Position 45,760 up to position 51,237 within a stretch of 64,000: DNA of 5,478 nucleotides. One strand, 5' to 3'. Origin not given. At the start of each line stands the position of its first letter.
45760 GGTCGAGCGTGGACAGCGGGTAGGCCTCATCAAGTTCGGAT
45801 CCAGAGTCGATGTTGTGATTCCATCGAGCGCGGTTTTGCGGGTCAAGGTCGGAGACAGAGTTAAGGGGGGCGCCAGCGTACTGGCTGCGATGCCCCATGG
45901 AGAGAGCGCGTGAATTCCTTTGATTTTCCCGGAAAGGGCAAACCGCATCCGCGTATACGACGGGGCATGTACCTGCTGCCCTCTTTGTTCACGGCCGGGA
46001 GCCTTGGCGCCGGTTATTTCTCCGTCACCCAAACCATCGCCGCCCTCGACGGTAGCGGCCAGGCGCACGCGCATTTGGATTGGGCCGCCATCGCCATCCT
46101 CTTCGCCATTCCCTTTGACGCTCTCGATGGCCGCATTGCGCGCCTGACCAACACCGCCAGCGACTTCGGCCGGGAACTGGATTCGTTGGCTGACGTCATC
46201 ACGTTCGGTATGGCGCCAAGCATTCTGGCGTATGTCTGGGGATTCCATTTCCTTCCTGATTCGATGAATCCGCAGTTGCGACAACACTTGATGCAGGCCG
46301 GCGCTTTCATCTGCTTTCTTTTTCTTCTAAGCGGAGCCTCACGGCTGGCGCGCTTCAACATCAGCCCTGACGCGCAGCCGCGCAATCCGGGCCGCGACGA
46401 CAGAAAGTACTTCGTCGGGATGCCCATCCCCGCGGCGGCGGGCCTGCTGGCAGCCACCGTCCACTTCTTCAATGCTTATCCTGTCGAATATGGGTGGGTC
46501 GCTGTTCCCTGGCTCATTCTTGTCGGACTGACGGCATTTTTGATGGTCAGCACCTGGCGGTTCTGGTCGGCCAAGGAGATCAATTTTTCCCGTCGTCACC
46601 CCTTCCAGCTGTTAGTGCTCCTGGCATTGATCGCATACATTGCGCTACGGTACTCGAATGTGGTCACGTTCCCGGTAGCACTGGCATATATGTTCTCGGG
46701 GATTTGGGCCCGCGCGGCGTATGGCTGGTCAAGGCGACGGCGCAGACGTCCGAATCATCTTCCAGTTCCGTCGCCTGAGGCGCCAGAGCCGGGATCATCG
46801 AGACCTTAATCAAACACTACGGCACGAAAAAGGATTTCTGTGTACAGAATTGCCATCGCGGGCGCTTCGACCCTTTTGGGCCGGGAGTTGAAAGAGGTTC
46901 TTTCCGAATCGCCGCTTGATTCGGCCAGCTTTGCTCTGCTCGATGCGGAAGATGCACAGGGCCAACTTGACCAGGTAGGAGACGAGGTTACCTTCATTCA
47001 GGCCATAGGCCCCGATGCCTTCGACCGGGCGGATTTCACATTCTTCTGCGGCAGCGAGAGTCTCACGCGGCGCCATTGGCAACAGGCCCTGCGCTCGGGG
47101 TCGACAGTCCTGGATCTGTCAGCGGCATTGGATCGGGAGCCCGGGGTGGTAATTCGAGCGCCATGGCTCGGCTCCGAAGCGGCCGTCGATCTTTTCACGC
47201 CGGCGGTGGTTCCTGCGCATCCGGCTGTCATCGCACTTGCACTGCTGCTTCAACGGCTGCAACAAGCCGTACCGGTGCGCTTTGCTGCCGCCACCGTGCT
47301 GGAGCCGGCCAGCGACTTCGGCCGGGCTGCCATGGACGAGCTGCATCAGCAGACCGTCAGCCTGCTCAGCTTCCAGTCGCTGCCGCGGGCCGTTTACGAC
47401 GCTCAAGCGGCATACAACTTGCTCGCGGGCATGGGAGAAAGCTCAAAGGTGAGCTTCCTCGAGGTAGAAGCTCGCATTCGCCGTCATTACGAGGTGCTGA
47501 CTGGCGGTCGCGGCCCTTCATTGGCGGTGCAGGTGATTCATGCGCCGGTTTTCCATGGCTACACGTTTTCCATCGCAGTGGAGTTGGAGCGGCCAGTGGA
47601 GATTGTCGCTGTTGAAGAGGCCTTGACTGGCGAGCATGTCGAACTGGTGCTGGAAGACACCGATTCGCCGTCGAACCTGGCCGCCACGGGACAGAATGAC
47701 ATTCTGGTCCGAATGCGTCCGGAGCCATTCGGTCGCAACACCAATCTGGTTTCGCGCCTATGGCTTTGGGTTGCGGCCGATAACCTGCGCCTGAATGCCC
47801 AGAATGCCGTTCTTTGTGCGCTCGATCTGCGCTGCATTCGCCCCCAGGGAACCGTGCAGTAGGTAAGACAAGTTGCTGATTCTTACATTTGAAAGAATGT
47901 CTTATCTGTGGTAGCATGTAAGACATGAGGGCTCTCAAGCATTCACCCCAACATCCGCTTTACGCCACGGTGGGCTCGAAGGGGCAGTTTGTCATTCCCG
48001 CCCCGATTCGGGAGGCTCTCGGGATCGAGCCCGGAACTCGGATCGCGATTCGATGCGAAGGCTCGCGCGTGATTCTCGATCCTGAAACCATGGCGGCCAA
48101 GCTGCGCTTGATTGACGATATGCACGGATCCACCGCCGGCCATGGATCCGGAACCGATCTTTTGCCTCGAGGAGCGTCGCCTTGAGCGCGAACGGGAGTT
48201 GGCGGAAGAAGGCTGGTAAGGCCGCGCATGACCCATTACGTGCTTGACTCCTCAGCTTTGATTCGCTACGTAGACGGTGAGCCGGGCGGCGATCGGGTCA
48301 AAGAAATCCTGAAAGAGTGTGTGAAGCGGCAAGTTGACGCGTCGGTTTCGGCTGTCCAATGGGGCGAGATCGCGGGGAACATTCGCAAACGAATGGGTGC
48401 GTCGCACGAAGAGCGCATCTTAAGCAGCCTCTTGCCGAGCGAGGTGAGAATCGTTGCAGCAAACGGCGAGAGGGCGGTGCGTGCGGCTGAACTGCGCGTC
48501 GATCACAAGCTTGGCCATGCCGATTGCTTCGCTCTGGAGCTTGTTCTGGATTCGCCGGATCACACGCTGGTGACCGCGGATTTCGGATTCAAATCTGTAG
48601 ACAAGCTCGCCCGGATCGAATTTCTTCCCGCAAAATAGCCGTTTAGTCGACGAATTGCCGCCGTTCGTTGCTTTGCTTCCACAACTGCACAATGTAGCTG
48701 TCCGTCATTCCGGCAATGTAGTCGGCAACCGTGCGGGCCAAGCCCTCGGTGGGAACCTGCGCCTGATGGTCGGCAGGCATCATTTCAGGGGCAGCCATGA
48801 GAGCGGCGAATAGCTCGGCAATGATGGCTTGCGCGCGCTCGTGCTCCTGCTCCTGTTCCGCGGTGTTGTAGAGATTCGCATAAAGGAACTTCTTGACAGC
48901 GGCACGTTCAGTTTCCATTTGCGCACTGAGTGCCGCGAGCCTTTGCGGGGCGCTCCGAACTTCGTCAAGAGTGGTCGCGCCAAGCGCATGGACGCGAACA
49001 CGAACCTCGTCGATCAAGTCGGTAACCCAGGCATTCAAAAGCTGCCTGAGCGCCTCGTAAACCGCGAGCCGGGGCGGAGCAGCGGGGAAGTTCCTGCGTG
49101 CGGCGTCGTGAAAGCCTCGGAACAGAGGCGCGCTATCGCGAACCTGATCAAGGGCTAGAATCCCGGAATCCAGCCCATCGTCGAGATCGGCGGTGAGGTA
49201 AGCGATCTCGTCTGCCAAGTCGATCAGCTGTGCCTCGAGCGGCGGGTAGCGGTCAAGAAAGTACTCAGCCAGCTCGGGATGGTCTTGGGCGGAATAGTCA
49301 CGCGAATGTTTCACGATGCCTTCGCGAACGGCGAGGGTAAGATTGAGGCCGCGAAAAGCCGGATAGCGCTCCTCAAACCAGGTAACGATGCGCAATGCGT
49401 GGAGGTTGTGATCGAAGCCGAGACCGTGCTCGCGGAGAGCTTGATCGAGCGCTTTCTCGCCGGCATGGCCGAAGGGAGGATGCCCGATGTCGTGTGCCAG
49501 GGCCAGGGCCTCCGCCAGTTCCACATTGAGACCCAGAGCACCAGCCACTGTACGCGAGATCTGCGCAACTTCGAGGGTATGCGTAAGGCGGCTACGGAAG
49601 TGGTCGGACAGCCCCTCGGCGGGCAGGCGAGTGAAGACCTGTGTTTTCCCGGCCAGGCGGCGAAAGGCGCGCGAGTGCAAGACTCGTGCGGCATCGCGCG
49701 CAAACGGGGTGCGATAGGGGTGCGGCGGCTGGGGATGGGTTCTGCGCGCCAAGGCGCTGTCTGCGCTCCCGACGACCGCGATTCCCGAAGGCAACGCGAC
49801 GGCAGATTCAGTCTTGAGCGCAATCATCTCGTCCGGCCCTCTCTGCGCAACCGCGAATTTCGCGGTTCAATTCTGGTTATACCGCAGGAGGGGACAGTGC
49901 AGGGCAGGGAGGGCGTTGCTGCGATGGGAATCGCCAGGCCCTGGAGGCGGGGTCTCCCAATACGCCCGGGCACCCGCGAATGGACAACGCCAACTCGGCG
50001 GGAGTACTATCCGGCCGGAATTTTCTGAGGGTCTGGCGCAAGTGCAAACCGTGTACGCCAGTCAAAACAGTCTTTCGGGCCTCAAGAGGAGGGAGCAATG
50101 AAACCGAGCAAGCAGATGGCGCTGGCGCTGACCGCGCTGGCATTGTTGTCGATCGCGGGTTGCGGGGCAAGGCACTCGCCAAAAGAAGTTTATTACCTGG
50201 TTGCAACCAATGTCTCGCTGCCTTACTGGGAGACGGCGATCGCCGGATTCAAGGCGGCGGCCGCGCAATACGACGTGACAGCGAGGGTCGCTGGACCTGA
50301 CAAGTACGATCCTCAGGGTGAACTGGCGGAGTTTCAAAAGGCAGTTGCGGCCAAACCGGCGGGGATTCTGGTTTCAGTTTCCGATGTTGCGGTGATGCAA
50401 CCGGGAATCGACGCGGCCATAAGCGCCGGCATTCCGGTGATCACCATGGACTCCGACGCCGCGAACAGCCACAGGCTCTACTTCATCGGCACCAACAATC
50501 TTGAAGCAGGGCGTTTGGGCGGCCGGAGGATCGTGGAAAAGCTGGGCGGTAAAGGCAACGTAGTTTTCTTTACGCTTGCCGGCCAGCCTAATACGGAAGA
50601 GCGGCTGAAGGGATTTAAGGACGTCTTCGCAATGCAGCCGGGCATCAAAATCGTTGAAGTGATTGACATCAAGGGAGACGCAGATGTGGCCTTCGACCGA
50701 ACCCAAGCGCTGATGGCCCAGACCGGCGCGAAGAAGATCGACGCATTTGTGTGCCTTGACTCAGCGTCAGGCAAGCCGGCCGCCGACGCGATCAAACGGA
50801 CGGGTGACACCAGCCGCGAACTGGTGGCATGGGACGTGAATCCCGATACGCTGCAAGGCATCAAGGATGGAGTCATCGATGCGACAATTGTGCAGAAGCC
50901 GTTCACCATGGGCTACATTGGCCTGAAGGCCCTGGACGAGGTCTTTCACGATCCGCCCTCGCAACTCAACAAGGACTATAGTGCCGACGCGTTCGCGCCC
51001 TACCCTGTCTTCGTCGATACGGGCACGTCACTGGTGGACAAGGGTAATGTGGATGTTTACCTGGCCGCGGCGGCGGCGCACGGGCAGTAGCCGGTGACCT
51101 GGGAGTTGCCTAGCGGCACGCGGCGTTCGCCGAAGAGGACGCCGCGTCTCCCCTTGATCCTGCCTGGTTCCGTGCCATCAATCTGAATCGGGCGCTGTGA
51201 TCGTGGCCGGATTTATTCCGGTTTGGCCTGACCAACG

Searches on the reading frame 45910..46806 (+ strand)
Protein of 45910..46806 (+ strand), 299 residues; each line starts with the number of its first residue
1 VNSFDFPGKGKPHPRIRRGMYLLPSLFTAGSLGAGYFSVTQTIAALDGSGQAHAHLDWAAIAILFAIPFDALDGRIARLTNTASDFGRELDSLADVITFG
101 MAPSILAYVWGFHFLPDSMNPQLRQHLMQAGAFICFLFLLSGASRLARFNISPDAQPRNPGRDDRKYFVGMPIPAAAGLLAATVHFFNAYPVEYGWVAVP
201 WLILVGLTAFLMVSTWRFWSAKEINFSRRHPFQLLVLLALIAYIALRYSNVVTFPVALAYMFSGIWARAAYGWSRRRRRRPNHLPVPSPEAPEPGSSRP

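Call 58: search_protein_families(library=pfam, proteins=[window:45910-46806:+], max_evalue=0.0001)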
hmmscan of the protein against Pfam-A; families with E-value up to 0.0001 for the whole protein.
window:45910-46806:+ (299 aa): 1 family
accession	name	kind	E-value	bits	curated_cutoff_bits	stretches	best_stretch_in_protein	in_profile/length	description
PF01066.26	CDP-OH_P_transf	-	2.2e-16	61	22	1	23-199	3-147/152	CDP-alcohol phosphatidyltransferase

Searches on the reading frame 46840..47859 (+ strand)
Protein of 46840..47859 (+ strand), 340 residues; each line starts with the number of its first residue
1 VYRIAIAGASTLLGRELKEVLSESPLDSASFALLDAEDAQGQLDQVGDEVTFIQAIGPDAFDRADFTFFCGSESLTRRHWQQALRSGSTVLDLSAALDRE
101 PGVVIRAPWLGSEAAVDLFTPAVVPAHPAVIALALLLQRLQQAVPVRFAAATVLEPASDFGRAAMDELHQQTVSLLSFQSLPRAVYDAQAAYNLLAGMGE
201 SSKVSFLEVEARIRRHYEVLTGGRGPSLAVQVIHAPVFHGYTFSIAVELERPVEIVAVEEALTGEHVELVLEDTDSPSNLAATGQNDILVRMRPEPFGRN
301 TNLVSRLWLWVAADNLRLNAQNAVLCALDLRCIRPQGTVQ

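Call 58: search_protein_families(library=pfam, proteins=[window:46840-47859:+], max_evalue=0.0001)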
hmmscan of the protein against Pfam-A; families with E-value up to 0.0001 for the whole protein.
window:46840-47859:+ (340 aa): 2 families
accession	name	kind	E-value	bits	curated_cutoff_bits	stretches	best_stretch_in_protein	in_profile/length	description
PF02774.23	Semialdhyde_dhC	-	1.2e-13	52.1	26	1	138-317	2-183/184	Semialdehyde dehydrogenase, dimerisation domain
PF01118.30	Semialdhyde_dh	-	1.6e-09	38.7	26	1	3-110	1-113/121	Semialdehyde dehydrogenase, NAD binding domain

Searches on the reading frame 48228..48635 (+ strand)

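Call 46: search_protein_families(library=pfam, proteins=[window:48228-48635:+], max_evalue=0.001)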
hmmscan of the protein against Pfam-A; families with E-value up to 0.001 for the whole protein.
window:48228-48635:+ (136 aa): 1 family
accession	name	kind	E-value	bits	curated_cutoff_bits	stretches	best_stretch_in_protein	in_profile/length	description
PF01850.27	PIN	-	4.1e-11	44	23.6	1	4-126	1-119/120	PIN domain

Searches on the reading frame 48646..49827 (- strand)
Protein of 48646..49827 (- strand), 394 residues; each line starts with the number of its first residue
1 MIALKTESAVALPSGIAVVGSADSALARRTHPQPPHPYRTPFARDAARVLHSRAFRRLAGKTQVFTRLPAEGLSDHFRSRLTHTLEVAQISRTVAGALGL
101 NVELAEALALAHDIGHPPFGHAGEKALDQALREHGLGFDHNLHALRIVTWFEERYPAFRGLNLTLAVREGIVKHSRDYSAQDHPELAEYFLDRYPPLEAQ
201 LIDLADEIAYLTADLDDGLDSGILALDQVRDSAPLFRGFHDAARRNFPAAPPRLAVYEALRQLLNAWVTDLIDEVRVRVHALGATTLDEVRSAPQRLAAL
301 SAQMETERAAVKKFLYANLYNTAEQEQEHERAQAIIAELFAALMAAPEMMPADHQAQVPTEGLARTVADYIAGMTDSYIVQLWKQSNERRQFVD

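Call 58: search_protein_families(library=pfam, proteins=[window:48646-49827:-], max_evalue=0.0001)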
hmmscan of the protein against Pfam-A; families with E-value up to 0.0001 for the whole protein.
window:48646-49827:- (394 aa): 2 families
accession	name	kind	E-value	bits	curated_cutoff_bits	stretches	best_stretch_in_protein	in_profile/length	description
PF13286.11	HD_assoc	-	2e-23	83.2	22.2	1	299-384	2-90/91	Phosphohydrolase-associated domain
PF01966.28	HD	-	7.5e-17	62.1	22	1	80-209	1-114/116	HD domain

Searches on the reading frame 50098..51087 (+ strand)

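Call 58: search_protein_families(library=pfam, proteins=[window:50098-51087:+], max_evalue=0.0001)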
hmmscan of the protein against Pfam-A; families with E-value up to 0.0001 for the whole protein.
window:50098-51087:+ (330 aa): 2 families
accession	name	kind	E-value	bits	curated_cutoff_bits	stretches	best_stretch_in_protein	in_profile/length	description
PF13407.12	Peripla_BP_4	-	1.4e-58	198.9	35.1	1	34-282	3-253/258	Periplasmic binding protein domain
PF00532.27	Peripla_BP_1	-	5.4e-06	26.5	22.2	1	34-236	7-205/281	Periplasmic binding proteins and sugar binding domain of LacI family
